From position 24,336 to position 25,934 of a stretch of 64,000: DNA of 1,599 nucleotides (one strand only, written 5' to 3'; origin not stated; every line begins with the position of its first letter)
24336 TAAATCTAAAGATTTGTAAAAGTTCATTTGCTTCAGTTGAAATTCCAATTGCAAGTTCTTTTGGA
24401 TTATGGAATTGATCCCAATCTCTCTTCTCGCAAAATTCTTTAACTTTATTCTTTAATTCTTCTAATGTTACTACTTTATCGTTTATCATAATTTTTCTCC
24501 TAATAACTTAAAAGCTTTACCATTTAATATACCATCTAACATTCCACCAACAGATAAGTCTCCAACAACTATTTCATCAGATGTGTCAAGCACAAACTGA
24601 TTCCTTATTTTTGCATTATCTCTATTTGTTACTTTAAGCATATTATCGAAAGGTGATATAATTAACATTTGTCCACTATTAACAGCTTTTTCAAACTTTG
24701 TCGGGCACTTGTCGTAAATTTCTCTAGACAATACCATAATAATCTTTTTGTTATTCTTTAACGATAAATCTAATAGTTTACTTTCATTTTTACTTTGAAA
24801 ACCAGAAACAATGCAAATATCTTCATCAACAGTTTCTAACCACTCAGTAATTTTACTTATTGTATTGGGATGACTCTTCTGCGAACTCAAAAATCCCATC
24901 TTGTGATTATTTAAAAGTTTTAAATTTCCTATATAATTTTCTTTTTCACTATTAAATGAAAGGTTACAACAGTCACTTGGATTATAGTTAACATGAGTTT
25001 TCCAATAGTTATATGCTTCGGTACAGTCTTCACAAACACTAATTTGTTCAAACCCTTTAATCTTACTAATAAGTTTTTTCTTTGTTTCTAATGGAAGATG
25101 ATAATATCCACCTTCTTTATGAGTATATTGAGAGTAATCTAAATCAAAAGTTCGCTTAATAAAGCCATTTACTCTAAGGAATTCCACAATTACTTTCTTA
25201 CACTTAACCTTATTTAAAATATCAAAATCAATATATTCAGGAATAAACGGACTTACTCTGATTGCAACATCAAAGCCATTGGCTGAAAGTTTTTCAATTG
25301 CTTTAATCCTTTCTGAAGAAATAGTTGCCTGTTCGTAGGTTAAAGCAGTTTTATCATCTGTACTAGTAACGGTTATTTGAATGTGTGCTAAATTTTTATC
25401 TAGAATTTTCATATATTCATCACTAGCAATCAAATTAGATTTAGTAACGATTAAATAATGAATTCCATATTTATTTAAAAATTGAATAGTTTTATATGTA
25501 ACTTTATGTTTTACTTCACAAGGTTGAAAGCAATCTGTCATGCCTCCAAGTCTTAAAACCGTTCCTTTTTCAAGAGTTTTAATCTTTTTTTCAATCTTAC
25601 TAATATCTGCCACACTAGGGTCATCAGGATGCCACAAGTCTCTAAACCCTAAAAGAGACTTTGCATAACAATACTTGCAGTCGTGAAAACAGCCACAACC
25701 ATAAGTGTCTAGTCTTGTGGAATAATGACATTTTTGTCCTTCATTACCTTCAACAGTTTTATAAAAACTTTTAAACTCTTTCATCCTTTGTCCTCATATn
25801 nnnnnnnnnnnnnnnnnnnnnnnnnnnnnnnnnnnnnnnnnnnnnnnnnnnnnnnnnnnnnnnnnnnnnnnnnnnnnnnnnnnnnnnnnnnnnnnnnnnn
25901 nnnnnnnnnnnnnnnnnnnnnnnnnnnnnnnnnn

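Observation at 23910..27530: Four-gene cassette: GIY-YIG/DUF2075 ATPase + radical-SAM::DprA-like fusion + MazG-like pyrophosphatase + 67-aa protein (candidate undescribed nucleotide-centred defence or DNA-modification system)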

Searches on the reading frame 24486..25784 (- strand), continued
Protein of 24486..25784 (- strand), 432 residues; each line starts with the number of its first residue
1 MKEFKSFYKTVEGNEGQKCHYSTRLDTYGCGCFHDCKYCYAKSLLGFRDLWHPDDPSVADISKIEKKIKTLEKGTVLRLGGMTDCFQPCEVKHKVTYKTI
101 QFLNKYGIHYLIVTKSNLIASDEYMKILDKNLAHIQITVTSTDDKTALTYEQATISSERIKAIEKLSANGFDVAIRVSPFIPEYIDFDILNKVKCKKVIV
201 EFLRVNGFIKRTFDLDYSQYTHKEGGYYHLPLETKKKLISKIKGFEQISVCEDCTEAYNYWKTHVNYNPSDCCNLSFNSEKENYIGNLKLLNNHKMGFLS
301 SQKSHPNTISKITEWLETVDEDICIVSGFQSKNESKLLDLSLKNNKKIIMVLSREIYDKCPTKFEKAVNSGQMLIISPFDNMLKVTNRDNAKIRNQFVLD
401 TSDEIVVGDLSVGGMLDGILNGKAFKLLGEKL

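Call 72: search_protein_families(library=padloc, alignment_id=A4, max_evalue=1e-8)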
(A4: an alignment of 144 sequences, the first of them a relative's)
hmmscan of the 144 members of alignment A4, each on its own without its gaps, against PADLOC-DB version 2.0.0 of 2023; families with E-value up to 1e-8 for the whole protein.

A. member 1, L001:4573-5283:- (236 aa): 0 families

B. families by the number of members that match (of 144 scanned): 183 families (the first 25 are shown)
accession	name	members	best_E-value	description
PDLC04899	PDC-S07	5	1.3e-50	-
PDLC03658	mREase_IV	4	3e-231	Type IV methyl-directed restriction enzyme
PDLC03659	mREase_IV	4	8.7e-88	Type IV methyl-directed restriction enzyme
PDLC02707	PbeA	4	5.7e-42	PbeA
PDLC02704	PbeA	4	3.7e-31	PbeA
PDLC03047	REase_I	4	6.9e-28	Type I restriction enzyme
PDLC02706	PbeA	4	1.7e-16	PbeA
PDLC02705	PbeA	4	2.6e-16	PbeA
PDLC02703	PbeA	4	4.1e-13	PbeA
PDLC04787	PDC-S01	2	1.8e-148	-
PDLC03272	MTase_II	2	1.3e-114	Type II methyltransferase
PDLC04965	PDC-S23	2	5.6e-109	-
PDLC04964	PDC-S23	2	2.6e-99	-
PDLC04963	PDC-S23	2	1.6e-97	-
PDLC02061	Cas1_II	2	6.8e-96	-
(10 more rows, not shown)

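Call 73: search_protein_families(library=pfam, alignment_id=A4, max_evalue=0.00001)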
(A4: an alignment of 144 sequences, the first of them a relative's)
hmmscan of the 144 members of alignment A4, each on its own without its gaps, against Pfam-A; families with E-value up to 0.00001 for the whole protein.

A. member 1, L001:4573-5283:- (236 aa): 1 family
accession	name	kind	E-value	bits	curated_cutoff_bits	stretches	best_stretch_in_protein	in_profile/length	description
PF18928.5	DUF5677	-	5.8e-08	33.4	27.1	1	40-170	10-156/166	Family of unknown function (DUF5677)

B. families by the number of members that match (of 144 scanned): 157 families (the first 25 are shown)
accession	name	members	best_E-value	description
PF00293.34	NUDIX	5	5e-20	NUDIX domain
PF11907.13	DUF3427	4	6.8e-92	Domain of unknown function (DUF3427)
PF04851.21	ResIII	4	5.9e-40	Type III restriction enzyme, res subunit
PF14815.12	NUDIX_4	4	7.1e-16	NUDIX domain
PF00271.37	Helicase_C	4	1.3e-15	Helicase conserved C-terminal domain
PF13091.12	PLDc_2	4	7.3e-11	PLD-like domain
PF00270.35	DEAD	4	1.8e-10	DEAD/DEAH box helicase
PF00145.23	DNA_methylase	2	9.8e-86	C-5 cytosine-specific DNA methylase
PF01554.23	MatE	2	4.7e-41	MatE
PF08000.17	bPH_1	2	3.8e-40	Bacterial PH domain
PF13173.12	AAA_14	2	4.5e-33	AAA domain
PF13310.11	Virulence_RhuM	2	2.2e-24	Virulence protein RhuM family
PF01867.21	Cas_Cas1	2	1.6e-21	CRISPR associated protein Cas1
PF02661.23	Fic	2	2.1e-21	Fic/DOC family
PF13589.12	HATPase_c_3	2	8.9e-18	Histidine kinase-, DNA gyrase B-, and HSP90-like ATPase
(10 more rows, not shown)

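Call 85: search_solved_structures(query=A1, max_evalue=10, show_alignments=4)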
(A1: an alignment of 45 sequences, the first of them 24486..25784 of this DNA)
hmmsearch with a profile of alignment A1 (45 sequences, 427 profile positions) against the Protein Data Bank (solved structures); distinct sequences matched with E-value up to 10: 1.
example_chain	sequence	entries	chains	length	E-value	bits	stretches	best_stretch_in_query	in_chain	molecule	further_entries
3uqz_A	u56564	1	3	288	5.6e-05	25.4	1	282-409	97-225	DNA processing protein DprA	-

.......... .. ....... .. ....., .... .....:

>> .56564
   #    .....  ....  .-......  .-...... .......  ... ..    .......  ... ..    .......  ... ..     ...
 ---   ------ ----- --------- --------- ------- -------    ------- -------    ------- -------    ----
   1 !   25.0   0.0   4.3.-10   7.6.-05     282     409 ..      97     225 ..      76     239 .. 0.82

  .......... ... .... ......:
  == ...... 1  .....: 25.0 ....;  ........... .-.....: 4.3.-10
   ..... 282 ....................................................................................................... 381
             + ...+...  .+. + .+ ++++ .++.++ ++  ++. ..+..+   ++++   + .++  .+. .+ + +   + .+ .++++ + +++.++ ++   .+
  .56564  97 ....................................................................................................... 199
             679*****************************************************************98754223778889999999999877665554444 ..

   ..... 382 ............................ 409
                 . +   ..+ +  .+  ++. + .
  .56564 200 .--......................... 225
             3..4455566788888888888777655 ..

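Call 94: fold_search(model_id=the predicted structure, library=viral)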
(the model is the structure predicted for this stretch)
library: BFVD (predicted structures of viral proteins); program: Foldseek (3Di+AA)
matches with E <= 10: 993; with E <= 0.001: 13
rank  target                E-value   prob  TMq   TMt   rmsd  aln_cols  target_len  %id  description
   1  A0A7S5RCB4            2.8e-10  1.00  0.47  0.44   4.4       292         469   18  (no name in the UniProt tables at hand)
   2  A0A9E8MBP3            4.9e-06  1.00  0.38  0.27   3.6       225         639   15  (no name in the UniProt tables at hand)
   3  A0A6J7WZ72            5.1e-05  1.00  0.29  0.57   3.1       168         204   14  Radical_SAM domain containing protein [uncultured Caudovirales phage]
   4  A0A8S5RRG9            7.7e-05  1.00  0.36  0.36  10.9       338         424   13  Fe-S oxidoreductase [Podoviridae sp. ctXdu7]
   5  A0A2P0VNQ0            1.0e-04  1.00  0.38  0.54   6.7       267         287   13  Pyruvate formate-lyase 1-activating enzyme [Tetraselmis virus 1]
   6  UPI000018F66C         1.6e-04  1.00  0.37  0.55   4.4       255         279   13  (no name look-up for this kind of identifier)
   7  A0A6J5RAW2            1.9e-04  1.00  0.28  0.36   4.3       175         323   11  Radical_SAM domain containing protein [uncultured Caudovirales phage]
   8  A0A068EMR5            4.0e-04  1.00  0.33  0.48   4.2       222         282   10  Uncharacterized protein [Bacillus phage CP-51]
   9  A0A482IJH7            5.1e-04  1.00  0.32  0.31   5.1       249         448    9  Putative radical SAM superfamily protein [Erwinia phage Derbicus]
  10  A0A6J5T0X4            5.4e-04  1.00  0.28  0.31  11.2       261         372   13  Radical_SAM domain containing protein [uncultured Caudovirales phage]
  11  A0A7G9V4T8            6.8e-04  1.00  0.30  0.48  11.1       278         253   10  (no name in the UniProt tables at hand)
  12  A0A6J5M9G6            7.2e-04  1.00  0.25  0.10   6.1       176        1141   11  Uncharacterized protein [uncultured Caudovirales phage]
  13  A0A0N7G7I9            8.6e-04  0.38  0.15  0.12  17.4       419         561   12  dTDP-D-glucose 4,6-dehydratase/N-acetylglucosamine-1-phosphate urydiltransferase fusion protein [Chrysochromulina ericina virus CeV-01B]
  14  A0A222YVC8            1.0e-03  1.00  0.23  0.59   5.1       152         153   12  DprA-like DNA processing chain A [Streptomyces phage Mildred21]
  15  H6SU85                1.2e-03  0.82  0.29  0.26  15.8       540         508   10  Radical SAM core domain-containing protein [Campylobacter virus IBB35]
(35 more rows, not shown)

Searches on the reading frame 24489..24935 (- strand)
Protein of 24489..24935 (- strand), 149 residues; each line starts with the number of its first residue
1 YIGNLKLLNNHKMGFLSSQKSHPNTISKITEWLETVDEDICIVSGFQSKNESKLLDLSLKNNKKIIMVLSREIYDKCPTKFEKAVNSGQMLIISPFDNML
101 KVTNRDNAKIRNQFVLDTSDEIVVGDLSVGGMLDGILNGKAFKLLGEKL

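Call 75: find_homologous_proteins(query=window:24489-24935:-, max_evalue=0.001)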
Query seq(149 aa) (149 aa): 7 proteins with E <= 0.001 among 21 candidates.
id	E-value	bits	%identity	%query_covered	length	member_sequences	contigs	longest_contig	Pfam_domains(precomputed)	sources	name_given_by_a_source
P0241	3.0e-70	253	88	92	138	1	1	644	-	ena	-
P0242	4.8e-69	249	88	90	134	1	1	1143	-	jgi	jgi:hypothetical protein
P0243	1.9e-68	247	86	90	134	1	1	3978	-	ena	-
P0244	5.1e-55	203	61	99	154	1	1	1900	-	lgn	-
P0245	1.4e-46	176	74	77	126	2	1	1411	-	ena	-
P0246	1.4e-41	160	93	56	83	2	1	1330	-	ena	-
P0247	1.4e-19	88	39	92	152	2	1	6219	PF02481.22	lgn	-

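Call 77: find_encoding_contigs(protein=P0247, flank=6000, max_places=3)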
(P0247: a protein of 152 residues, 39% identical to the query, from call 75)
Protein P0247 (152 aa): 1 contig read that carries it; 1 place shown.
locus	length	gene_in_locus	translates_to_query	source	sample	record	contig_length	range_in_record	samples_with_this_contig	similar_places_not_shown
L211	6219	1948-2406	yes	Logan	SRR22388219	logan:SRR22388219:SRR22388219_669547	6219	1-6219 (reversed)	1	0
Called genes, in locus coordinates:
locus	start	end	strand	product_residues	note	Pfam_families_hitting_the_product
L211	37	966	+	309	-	PF07751:Abi_2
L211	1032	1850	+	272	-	PF12686:DUF3800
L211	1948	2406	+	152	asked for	PF02481:DNA_processg_A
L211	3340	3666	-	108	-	-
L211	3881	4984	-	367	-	PF00245:Alk_phosphatase, PF01676:Metalloenzyme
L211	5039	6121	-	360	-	PF01063:Aminotran_4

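Call 78: find_encoding_contigs(protein=P0243, flank=4000, max_places=2)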
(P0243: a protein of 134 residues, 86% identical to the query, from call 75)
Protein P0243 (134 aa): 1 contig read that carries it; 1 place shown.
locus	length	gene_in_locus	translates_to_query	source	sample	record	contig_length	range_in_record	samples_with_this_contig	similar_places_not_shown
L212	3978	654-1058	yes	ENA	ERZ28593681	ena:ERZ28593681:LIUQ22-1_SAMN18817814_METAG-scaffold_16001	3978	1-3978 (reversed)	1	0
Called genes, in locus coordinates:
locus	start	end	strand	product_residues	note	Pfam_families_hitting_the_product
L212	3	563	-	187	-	?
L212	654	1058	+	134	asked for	-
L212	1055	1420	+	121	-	PF03819:MazG (weak), PF12643:MazG-like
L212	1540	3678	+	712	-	PF09848:SLFN-g3_helicase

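Call 89: search_protein_families(library=pfam, proteins=[L212:1540-3675:+, L211:1032-1847:+, L211:1948-2403:+], max_evalue=0.001)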
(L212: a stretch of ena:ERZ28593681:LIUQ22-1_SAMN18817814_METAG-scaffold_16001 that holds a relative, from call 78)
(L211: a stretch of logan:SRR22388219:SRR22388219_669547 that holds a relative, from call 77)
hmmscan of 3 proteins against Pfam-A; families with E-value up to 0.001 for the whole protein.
L212:1540-3675:+ (712 aa): 1 family
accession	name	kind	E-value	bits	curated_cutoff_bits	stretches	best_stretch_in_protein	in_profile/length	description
PF09848.15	SLFN-g3_helicase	-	3.8e-67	227.5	24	1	241-675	1-353/354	Schlafen group 3, DNA/RNA helicase domain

L211:1032-1847:+ (272 aa): 1 family
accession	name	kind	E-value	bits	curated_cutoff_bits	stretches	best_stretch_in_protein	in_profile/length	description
PF12686.12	DUF3800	-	5.6e-20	73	21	1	32-240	1-149/149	Protein of unknown function (DUF3800)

L211:1948-2403:+ (152 aa): 1 family
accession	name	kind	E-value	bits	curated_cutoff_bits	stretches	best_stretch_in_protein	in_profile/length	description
PF02481.21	DNA_processg_A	-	5.4e-09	36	29.6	1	10-134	31-159/212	DNA recombination-mediator protein A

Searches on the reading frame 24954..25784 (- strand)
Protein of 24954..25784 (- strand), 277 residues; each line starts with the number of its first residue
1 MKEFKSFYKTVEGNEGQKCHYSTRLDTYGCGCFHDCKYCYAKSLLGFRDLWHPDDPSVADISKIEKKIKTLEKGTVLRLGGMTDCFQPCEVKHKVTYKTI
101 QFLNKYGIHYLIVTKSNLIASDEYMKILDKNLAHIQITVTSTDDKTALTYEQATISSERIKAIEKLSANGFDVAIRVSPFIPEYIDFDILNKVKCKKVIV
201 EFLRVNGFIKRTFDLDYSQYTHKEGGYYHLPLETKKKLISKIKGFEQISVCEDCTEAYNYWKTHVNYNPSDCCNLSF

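Call 91: search_dna_similar(query=window:24954-25784:-, collection=phages, mode=protein, max_rows=25)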
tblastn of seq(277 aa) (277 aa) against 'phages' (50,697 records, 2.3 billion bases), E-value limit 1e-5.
Records with a match: 4; places in all: 4; records where one place covers at least 80% of the query: 2.
Best place of each record, by identity: <60% 4.
By first word of the organism name: Bacteriophage 4.
By host as written in the record: - 4.
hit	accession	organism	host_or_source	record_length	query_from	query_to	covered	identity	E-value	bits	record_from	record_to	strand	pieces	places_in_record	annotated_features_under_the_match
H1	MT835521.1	Bacteriophage sp.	human fecal samples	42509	1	275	99%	56.9%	1e-107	347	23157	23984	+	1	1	record has no annotation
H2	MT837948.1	Bacteriophage sp.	human fecal samples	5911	31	222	69%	30.5%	1e-9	64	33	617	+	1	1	record has no annotation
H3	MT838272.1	Bacteriophage sp.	human fecal samples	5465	31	264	84%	23.6%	4e-10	66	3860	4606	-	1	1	record has no annotation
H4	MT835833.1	Bacteriophage sp.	human fecal samples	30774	31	182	55%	26.1%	1e-9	64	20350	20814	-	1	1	record has no annotation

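Call 92: search_dna_similar(query=window:24954-25784:-, collection=plasmids, mode=protein, max_rows=20)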
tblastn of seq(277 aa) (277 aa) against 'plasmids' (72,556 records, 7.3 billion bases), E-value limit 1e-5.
Records with a match: 33; places in all: 33; records where one place covers at least 80% of the query: 0.
Best place of each record, by identity: <60% 33.
By first word of the organism name: Azospirillum 8; Sinorhizobium 5; Ralstonia 3; Clostridium 2; Shinella 2; Methylobacterium 2; [Eubacterium] 1; Lachnospira 1; Selenomonas 1; Sphingomonas 1; and 7 more.
By predicted mobility (MOB-suite, as given by PLSDB): non-mobilizable 27; mobilizable 6.
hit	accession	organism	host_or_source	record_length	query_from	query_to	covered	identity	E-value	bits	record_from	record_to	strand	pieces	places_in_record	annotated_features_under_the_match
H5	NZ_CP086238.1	Clostridium estertheticum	single colony,bovine feces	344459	31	217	68%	30.1%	2e-8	62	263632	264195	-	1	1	radical SAM mobile pair protein B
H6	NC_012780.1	[Eubacterium] eligens ATCC 27750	-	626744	31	217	68%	29.6%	2e-8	62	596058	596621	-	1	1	radical SAM mobile pair protein B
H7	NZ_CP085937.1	Lachnospira eligens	-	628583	31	217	68%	29.6%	2e-8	62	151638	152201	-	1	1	radical SAM mobile pair protein B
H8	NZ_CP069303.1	Shinella sp. PSBB067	monoisolate,Minnesota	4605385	14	189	64%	29.8%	7e-14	79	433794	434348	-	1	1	none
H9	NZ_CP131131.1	Shinella zoogloeoides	isolate,Activated charcoal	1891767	14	189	64%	29.3%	3e-13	77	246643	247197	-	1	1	none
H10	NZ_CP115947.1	Ralstonia solanacearum MolK2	Musa sp.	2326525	14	193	65%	28.4%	1e-10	69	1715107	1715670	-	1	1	record has no annotation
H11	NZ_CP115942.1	Ralstonia syzygii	Musa sp.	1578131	14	193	65%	27.8%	2e-9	65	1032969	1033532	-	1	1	none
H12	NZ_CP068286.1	Ralstonia syzygii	Musa balbisiana cultivar Kepok,banana ...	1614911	14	193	65%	27.8%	2e-9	65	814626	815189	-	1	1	record has no annotation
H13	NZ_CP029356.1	Azospirillum thermophilum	cell culture,hot spring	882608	31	189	57%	31.4%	1e-15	84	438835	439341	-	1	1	none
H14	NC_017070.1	Selenomonas ruminantium subsp. lactilytica TAM6421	-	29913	31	210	65%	27.4%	8e-6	54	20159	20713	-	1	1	radical SAM mobile pair protein B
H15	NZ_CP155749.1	Sphingomonas parapaucimobilis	Chinese cabbage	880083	14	189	64%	27.9%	2e-7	60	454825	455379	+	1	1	PA0069 family radical SAM protein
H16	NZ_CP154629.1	Acetoanaerobium noterae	cell culture,Sludge of a digestion ...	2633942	31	198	61%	29.1%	5e-9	64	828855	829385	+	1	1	none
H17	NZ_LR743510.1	Methylobacterium bullatum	-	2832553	31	189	57%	30.2%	5e-11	70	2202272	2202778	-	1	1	none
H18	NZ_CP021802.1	Sinorhizobium meliloti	Medicago sativa,Single Cell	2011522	14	189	64%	26.6%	4e-13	76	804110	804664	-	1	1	none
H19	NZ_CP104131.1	Sinorhizobium sp. K101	Phaseolus vulgaris,cell ...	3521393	14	189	64%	26.0%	3e-12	74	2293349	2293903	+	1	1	none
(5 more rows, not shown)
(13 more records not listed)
